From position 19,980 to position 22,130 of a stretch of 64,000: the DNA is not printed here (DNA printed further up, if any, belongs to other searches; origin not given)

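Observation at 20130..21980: Unusual protein architecture: XRE-HTH + helical HEPN-like domain + coiled coil + three S1 RNA-binding domains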

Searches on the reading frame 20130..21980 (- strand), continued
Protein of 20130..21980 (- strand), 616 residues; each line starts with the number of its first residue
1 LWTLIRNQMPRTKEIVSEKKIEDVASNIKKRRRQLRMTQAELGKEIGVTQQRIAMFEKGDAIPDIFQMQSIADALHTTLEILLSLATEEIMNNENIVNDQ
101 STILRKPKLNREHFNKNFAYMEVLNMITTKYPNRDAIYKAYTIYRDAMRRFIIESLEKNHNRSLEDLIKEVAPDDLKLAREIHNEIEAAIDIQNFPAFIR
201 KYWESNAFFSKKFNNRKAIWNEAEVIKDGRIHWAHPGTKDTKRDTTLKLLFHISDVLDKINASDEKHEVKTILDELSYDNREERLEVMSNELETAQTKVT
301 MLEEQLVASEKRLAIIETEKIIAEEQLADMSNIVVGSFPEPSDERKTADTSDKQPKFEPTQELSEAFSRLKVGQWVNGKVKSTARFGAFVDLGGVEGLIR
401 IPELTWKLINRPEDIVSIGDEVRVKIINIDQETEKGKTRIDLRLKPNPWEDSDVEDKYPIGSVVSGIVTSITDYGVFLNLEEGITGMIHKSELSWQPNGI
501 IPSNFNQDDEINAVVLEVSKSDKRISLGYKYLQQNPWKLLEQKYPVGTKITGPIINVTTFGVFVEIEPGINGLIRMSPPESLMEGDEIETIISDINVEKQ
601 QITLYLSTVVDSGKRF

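Call 69: find_encoding_contigs(protein=P0015, flank=6000, max_places=2)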
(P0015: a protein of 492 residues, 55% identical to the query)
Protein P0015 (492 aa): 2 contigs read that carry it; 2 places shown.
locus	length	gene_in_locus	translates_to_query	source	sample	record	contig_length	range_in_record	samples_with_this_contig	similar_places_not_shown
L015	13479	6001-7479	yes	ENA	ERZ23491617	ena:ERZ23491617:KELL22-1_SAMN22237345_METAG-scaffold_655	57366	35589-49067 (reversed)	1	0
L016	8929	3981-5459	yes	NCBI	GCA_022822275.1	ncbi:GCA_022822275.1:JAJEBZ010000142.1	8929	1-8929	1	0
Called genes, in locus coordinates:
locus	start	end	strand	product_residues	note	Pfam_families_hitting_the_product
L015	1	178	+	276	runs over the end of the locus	PF00106:adh_short, PF08659:KR, PF23441:SDR, PF13561:adh_short_C2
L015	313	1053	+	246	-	PF02586:SRAP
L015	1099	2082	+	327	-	PF00676:E1_dh, PF02775:TPP_enzyme_C (weak)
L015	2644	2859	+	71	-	PF20797:HepT-like_2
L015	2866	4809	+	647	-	PF20581:DUF6785, PF20580:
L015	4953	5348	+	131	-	PF21716:dnstrm_HI1420 (weak)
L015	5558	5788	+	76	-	PF13031:DUF3892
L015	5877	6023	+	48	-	-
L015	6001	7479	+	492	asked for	PF00575:S1, PF13509:S1_2 (faint), PF23459:S1_RRP5 (faint), PF00575:S1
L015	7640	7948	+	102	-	-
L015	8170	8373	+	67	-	-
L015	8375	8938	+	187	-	-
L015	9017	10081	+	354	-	PF01408:GFO_IDH_MocA, PF02894:GFO_IDH_MocA_C, PF22725:GFO_IDH_MocA_C3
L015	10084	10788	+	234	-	PF05721:PhyH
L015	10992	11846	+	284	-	PF01261:AP_endonuc_2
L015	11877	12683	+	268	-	PF03737:RraA-like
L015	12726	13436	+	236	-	PF00246:Peptidase_M14, PF10994:DUF2817 (weak), PF24827:AstE_AspA_cat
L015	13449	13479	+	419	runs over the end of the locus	PF02746:MR_MLE_N (weak), PF13378:MR_MLE_C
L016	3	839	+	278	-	?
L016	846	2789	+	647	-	PF20581:DUF6785, PF20580:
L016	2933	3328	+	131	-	PF21716:dnstrm_HI1420 (weak)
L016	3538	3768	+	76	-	PF13031:DUF3892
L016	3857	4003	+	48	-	-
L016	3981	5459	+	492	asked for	PF00575:S1, PF13509:S1_2 (faint), PF23459:S1_RRP5 (faint), PF00575:S1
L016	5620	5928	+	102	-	-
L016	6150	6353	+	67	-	-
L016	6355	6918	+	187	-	-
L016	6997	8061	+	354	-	PF01408:GFO_IDH_MocA, PF02894:GFO_IDH_MocA_C, PF22725:GFO_IDH_MocA_C3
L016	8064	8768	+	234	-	PF05721:PhyH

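Call 79: list_cluster_members(proteins=[P0001, P0010, P0013, P0107, P0111, P0098])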
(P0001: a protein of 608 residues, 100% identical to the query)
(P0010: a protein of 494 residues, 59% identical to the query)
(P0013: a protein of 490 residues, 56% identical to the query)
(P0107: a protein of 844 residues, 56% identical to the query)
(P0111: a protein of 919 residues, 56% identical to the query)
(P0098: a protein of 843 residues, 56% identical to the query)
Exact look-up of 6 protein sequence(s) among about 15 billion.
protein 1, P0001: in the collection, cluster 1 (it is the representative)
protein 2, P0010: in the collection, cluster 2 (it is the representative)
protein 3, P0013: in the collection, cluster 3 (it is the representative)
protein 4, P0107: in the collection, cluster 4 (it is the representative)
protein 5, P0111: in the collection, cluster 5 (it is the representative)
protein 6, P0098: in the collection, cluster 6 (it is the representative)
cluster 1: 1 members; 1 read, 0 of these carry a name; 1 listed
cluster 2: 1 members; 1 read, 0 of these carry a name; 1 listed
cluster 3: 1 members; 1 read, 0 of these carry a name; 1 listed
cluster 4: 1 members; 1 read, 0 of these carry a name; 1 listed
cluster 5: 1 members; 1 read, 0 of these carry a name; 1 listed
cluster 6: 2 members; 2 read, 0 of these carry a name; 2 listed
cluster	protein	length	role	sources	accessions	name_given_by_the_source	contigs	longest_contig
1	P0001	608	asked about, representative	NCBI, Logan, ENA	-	-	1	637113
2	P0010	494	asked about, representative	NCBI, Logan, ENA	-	-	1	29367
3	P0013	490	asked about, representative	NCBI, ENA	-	-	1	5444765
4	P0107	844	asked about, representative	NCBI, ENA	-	-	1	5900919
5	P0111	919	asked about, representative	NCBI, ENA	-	-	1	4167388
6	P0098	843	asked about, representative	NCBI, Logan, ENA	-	-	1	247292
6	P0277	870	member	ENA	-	-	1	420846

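Call 81: find_encoding_contigs(protein=P0107, flank=5000, max_places=2)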
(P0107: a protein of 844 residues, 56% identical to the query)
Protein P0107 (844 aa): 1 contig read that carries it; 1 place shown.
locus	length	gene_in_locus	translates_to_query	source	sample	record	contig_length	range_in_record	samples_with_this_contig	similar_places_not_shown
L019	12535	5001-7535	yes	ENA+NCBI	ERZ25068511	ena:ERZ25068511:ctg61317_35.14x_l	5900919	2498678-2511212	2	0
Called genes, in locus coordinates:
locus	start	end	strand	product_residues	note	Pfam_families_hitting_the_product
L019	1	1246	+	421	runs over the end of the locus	PF01555:N6_N4_Mtase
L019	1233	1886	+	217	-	-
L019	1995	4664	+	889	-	PF04542:Sigma70_r2, PF24814:WD40_Prp19, PF23381:Beta-prop_IFT122_1st, PF25173:Beta-prop_WDR3_1st, PF25174:Beta-prop_THOC3, PF25175:Beta-prop_WDR5, PF24807:WD40_CDC20-Fz, PF23414:Beta-prop_EML_2, +44 more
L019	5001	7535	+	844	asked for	PF21710:Spt6_S1 (faint), PF00575:S1, PF13509:S1_2 (faint), PF23459:S1_RRP5 (faint), PF00575:S1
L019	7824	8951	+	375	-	PF00438:S-AdoMet_synt_N, PF02772:S-AdoMet_synt_M, PF02773:S-AdoMet_synt_C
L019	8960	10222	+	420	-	PF05221:AdoHcyase, PF02826:2-Hacid_dh_C, PF00670:AdoHcyase_NAD, PF07991:KARI_N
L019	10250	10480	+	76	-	-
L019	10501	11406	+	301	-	PF00294:PfkB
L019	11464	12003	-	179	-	PF01850:PIN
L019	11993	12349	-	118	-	PF14213:DUF4325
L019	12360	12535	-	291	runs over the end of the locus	-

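Call 89: search_protein_families(library=phrogs, proteins=[window:20130-21956:-, L002:6721-7809:+], max_evalue=0.001)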
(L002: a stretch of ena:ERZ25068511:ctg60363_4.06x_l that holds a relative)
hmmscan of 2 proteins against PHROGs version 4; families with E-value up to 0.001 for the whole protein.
window:20130-21956:- (608 aa): 10 families
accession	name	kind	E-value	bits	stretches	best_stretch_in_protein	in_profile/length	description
phrog_3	-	transcription regulation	1.7e-09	38.9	1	9-131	82-185/430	transcriptional repressor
phrog_4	-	transcription regulation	3.1e-09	37.3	1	11-94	132-205/400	transcriptional repressor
phrog_2439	-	transcription regulation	1.9e-07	31.3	1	18-85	10-74/367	transcriptional regulator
phrog_1373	-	transcription regulation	6.3e-07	30.5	1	11-86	60-134/166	transcriptional regulator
phrog_8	-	transcription regulation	1.3e-06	29.2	1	15-283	76-308/346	transcriptional regulator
phrog_7241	-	transcription regulation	1.7e-05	25.9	1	12-74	59-120/122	transcriptional regulator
phrog_2967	-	transcription regulation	3.3e-05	24.5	1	11-90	6-88/225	transcriptional regulator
phrog_5823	-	transcription regulation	0.00014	22.2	1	13-81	4-73/404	transcriptional regulator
phrog_4836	-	transcription regulation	0.00084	20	0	14-76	74-136/194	CII-like regulator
phrog_2104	-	unknown function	0.00096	20.3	0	7-56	31-80/103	-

L002:6721-7809:+ (362 aa): 1 family
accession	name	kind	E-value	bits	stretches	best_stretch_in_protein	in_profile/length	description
phrog_403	-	DNA, RNA and nucleotide metabolism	0.00055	19.9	1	41-104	120-187/321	DNA polymerase exonuclease subunit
